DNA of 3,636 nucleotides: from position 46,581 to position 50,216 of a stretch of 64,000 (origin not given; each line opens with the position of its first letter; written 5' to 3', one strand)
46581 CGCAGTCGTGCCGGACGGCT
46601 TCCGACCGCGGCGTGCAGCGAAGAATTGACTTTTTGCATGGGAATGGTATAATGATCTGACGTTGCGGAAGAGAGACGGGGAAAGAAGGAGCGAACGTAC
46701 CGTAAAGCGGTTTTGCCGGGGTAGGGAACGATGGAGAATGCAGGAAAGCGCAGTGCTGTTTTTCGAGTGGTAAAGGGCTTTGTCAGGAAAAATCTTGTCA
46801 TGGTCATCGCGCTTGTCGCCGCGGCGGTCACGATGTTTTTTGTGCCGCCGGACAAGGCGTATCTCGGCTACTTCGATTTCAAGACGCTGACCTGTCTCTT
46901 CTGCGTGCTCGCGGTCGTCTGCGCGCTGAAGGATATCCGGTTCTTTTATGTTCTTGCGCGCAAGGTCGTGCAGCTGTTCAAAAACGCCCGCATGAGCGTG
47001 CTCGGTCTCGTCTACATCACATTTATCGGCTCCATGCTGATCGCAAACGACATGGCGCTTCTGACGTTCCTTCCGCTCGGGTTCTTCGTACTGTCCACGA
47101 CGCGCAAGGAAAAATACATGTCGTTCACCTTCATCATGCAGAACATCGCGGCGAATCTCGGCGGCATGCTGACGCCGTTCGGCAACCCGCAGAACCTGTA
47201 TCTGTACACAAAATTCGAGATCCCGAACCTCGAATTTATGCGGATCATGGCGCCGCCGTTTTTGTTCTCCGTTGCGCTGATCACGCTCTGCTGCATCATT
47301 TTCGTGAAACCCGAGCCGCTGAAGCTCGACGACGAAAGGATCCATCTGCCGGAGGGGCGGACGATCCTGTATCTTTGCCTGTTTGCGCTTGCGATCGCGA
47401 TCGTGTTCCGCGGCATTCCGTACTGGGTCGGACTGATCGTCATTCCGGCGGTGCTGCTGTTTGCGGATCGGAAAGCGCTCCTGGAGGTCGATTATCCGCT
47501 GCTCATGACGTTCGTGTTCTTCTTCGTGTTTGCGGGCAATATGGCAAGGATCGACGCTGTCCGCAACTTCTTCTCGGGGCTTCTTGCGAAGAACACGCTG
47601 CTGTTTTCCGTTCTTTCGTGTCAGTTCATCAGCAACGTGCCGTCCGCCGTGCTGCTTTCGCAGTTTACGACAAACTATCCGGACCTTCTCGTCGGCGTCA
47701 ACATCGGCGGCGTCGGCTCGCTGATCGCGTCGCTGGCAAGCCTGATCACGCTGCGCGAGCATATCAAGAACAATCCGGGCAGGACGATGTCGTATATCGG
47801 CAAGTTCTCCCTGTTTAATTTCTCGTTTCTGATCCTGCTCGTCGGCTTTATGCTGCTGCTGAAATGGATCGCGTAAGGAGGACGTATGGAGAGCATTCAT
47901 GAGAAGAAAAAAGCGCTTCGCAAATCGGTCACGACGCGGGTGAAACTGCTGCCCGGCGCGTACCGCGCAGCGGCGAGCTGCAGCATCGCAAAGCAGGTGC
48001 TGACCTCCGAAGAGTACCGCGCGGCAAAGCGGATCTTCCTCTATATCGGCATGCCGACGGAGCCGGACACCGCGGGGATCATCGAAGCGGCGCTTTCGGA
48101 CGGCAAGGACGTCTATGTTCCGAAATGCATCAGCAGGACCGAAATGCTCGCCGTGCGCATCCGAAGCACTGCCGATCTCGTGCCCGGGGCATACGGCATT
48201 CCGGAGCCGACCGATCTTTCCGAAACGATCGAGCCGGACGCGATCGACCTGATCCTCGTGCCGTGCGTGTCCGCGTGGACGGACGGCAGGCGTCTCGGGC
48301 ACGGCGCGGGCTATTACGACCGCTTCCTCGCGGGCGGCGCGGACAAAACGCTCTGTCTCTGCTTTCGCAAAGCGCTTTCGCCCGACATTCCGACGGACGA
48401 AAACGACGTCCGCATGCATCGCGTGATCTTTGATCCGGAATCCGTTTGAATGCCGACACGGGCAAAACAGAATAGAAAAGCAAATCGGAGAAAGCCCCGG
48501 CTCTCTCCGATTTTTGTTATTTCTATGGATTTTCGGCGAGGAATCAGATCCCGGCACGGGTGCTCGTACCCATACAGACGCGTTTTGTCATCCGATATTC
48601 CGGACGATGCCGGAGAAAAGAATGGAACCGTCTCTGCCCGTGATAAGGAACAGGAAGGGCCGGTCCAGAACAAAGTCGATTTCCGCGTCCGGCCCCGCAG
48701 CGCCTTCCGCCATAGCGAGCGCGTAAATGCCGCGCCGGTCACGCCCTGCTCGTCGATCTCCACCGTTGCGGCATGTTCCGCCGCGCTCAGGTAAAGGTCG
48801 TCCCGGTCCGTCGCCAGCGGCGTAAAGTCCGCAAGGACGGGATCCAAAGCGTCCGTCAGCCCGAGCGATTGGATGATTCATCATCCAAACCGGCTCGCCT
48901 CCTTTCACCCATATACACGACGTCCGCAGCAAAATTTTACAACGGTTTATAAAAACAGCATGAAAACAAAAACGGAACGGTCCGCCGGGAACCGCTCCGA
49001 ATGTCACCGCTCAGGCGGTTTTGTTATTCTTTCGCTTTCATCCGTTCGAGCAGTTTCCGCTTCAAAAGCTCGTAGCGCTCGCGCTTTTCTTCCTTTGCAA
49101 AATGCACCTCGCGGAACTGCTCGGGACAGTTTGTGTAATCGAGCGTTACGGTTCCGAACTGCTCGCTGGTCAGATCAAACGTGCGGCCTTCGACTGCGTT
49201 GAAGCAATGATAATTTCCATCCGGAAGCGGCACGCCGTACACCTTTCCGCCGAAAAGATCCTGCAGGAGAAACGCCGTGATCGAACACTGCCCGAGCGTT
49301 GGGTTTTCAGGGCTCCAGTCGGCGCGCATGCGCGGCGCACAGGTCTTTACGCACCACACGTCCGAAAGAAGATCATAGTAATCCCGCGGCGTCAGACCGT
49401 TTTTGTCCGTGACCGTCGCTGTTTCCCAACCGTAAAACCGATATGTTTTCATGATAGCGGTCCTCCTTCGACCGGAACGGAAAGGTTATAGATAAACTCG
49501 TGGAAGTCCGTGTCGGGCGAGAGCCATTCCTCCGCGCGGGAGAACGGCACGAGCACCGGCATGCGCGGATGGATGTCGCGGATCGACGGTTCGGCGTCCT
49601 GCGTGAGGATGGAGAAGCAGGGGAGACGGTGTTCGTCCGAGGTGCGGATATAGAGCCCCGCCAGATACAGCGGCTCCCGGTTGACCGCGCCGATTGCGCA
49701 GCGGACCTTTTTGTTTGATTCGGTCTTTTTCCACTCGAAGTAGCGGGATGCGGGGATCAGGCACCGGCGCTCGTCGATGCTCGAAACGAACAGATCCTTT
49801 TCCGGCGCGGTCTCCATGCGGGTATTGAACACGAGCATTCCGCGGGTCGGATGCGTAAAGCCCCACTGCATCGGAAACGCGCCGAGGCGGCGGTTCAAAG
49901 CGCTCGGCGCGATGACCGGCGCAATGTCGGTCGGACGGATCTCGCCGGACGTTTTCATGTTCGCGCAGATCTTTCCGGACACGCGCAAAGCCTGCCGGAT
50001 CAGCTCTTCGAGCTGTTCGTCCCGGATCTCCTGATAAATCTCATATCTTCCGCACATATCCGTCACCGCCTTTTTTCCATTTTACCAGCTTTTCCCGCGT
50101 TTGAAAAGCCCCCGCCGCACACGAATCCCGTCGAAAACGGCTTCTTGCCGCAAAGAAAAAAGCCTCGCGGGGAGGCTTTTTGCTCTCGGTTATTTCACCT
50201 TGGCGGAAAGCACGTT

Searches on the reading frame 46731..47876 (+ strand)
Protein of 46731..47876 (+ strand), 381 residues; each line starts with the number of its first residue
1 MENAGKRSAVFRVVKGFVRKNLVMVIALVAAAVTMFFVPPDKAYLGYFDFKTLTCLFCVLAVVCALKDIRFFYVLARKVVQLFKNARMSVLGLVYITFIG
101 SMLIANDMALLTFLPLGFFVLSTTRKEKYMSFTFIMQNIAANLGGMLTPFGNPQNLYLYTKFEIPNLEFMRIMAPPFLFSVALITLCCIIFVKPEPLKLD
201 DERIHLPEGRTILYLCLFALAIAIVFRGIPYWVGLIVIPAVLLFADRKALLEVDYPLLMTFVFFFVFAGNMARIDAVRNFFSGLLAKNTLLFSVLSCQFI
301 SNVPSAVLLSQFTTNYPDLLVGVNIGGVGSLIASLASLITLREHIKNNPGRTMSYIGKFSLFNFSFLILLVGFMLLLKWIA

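Call 10: search_protein_families(library=pfam, proteins=[window:46731-47876:+], max_evalue=0.001)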
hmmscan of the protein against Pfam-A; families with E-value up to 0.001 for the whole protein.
window:46731-47876:+ (381 aa): 1 family
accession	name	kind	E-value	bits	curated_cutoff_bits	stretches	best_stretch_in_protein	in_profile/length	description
PF03600.22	CitMHS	-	1.2e-25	90.8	31.9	1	22-310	11-311/336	Citrate transporter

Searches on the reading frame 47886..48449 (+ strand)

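Call 10: search_protein_families(library=pfam, proteins=[window:47886-48449:+], max_evalue=0.001)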
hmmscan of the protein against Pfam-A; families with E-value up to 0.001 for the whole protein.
window:47886-48449:+ (187 aa): 1 family
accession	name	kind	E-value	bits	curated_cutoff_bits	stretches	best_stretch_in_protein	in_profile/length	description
PF01812.26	5-FTHF_cyc-lig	-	2.5e-36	125.8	27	1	8-181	1-184/186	5-formyltetrahydrofolate cyclo-ligase family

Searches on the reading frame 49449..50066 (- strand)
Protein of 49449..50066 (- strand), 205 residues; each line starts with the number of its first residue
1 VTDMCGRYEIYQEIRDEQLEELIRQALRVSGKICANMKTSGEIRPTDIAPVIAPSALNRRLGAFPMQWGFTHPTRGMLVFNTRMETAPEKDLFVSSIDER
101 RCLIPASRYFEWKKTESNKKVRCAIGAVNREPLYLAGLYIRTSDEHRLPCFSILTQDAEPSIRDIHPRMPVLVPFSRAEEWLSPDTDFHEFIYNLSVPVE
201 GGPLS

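Call 10: search_protein_families(library=pfam, proteins=[window:49449-50066:-], max_evalue=0.001)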
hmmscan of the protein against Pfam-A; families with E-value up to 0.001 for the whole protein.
window:49449-50066:- (205 aa): 1 family
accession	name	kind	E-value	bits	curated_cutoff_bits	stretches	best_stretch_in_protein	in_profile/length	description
PF02586.19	SRAP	-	6.3e-35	121.1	27.1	1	4-195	1-193/214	SOS response associated peptidase (SRAP)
